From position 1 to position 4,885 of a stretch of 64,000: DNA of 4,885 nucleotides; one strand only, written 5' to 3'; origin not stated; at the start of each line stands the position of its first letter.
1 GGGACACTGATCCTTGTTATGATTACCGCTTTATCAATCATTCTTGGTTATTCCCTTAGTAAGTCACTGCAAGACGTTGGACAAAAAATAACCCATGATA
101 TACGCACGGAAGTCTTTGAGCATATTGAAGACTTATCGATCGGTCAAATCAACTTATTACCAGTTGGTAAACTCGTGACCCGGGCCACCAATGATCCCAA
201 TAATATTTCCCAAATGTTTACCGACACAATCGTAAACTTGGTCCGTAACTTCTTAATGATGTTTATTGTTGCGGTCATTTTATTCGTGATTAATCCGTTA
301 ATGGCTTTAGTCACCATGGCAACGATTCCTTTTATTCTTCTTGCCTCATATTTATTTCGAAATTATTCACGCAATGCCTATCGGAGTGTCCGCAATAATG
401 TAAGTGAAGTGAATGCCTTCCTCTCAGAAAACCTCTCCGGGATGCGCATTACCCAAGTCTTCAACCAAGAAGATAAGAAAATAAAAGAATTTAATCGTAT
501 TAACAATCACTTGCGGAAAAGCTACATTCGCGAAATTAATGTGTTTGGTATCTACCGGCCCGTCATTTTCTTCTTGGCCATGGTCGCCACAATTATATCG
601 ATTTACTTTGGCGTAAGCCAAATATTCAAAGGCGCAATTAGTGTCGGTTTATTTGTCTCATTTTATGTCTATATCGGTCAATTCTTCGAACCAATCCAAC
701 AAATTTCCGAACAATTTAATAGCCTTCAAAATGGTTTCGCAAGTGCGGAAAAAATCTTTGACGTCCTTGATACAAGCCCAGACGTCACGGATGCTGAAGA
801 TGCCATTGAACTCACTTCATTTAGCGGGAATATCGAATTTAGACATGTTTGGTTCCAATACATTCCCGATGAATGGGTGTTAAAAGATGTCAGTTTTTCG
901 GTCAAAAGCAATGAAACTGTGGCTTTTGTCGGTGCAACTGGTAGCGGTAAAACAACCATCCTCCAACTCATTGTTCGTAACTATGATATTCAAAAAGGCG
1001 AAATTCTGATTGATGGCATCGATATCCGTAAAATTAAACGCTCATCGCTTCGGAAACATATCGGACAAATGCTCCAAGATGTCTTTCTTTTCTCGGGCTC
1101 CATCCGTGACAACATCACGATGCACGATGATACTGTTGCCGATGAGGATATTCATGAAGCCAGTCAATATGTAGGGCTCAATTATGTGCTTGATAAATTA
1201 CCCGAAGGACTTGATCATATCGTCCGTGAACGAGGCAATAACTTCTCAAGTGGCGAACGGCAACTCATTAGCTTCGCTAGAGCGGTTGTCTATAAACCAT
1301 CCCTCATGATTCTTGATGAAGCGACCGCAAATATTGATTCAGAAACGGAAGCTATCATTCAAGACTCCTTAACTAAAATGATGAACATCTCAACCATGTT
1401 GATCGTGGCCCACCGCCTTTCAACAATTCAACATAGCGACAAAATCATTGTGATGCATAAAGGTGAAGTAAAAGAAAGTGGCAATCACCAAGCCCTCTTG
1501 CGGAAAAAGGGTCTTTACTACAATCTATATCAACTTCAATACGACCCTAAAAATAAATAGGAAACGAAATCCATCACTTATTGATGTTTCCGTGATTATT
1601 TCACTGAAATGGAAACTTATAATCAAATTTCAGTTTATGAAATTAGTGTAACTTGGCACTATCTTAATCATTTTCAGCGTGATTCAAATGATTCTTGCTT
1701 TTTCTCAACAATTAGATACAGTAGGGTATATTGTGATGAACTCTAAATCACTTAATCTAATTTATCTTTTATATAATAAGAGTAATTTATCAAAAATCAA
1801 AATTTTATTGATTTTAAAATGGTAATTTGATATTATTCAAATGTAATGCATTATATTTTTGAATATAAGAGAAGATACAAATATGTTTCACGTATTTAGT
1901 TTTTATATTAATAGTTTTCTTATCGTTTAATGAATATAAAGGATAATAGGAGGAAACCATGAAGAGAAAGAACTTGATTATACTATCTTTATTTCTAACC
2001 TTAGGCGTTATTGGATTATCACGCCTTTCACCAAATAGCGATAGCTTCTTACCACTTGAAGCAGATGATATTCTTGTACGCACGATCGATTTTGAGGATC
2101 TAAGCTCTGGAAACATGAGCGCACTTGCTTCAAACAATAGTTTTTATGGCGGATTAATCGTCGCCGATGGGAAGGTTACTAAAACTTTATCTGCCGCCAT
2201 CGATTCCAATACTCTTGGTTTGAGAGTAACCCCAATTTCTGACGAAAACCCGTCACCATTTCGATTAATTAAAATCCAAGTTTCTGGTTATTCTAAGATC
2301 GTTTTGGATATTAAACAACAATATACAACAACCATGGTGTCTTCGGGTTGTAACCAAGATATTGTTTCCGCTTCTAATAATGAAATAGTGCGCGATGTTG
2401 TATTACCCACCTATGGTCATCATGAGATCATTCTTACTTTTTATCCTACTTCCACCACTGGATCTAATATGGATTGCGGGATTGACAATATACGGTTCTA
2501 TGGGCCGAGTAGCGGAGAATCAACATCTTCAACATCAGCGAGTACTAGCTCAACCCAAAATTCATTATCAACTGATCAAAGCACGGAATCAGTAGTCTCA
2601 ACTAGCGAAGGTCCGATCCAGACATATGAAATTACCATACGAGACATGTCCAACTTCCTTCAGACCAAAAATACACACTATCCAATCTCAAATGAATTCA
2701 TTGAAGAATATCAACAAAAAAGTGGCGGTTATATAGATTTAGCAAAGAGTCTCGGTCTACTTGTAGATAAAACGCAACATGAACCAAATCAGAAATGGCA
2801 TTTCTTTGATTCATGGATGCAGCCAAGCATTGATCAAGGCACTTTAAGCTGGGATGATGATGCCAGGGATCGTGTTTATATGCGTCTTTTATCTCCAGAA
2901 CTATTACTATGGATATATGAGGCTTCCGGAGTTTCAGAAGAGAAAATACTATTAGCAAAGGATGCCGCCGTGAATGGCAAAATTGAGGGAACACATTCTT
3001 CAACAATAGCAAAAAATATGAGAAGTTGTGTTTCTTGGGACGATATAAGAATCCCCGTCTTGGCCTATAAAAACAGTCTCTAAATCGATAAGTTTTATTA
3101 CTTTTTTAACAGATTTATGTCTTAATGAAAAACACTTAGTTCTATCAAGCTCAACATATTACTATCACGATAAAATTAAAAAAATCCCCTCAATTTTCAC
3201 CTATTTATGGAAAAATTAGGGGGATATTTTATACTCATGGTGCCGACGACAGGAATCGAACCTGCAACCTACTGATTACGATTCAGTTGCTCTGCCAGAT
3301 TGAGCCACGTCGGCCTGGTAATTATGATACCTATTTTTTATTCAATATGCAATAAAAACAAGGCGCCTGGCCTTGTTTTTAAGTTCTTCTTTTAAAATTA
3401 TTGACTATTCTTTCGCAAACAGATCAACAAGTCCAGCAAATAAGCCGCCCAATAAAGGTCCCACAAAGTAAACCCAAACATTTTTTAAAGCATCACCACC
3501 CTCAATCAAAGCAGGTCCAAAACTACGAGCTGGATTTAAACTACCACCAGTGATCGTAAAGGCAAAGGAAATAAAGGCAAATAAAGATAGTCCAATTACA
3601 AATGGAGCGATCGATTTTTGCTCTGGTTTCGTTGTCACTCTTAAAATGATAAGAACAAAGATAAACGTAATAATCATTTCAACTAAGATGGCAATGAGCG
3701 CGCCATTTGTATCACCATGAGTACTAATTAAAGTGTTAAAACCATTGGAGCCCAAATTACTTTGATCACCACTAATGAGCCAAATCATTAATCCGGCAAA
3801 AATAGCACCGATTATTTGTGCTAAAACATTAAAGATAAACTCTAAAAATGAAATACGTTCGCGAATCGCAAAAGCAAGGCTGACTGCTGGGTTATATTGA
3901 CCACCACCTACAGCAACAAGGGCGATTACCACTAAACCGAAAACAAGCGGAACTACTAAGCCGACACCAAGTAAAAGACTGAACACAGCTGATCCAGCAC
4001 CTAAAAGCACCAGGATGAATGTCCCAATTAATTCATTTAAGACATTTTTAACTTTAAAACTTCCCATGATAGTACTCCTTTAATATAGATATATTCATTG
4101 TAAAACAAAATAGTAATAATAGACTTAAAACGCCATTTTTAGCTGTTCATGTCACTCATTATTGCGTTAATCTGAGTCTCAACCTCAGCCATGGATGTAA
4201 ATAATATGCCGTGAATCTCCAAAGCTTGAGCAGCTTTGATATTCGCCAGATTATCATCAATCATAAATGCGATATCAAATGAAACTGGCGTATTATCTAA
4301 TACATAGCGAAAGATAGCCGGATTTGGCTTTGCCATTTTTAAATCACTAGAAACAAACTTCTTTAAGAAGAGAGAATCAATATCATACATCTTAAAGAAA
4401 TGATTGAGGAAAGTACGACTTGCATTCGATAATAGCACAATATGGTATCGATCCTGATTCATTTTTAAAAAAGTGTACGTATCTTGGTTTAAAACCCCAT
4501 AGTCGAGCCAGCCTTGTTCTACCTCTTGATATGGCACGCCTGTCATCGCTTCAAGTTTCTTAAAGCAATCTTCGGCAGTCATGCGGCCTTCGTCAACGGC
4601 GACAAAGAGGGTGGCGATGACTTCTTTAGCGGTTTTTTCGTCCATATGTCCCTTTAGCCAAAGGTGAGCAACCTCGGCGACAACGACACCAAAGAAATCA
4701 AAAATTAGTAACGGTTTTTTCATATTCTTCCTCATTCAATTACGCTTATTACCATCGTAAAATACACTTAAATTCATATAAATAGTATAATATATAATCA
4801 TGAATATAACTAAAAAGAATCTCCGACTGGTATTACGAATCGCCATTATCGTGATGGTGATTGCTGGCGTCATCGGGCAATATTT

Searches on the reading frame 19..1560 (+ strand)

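Call 25: search_protein_families(library=pfam, proteins=[window:19-1560:+], max_evalue=0.0001)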
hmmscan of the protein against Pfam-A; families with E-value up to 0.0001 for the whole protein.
window:19-1560:+ (513 aa): 3 families
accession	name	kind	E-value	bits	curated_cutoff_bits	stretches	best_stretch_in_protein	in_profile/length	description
PF00664.28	ABC_membrane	-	6.6e-42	144.5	28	1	2-225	50-273/274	ABC transporter transmembrane region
PF00005.33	ABC_tran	-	6e-31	108.3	25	1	288-437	1-137/137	ABC transporter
PF02463.25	SMC_N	-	4.7e-05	23.4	40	0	390-481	135-213/220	RecF/RecN/SMC N terminal domain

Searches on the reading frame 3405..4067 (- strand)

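Call 25: search_protein_families(library=pfam, proteins=[window:3405-4067:-], max_evalue=0.0001)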
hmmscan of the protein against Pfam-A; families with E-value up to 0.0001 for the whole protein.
window:3405-4067:- (220 aa): 1 family
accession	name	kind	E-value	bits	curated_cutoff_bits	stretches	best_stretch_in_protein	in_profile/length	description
PF00230.25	MIP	-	3.5e-36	125.5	25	1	6-214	8-221/222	Major intrinsic protein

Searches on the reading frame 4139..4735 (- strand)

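Call 25: search_protein_families(library=pfam, proteins=[window:4139-4735:-], max_evalue=0.0001)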
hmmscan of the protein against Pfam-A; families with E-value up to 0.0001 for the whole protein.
window:4139-4735:- (198 aa): 2 families
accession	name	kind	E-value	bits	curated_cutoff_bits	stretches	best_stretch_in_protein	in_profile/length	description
PF00702.32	Hydrolase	-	1.2e-10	42.5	26.4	1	10-171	4-189/191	haloacid dehalogenase-like hydrolase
PF13419.12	HAD_2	-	1.8e-09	38.4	23.8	1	88-177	87-176/178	Haloacid dehalogenase-like hydrolase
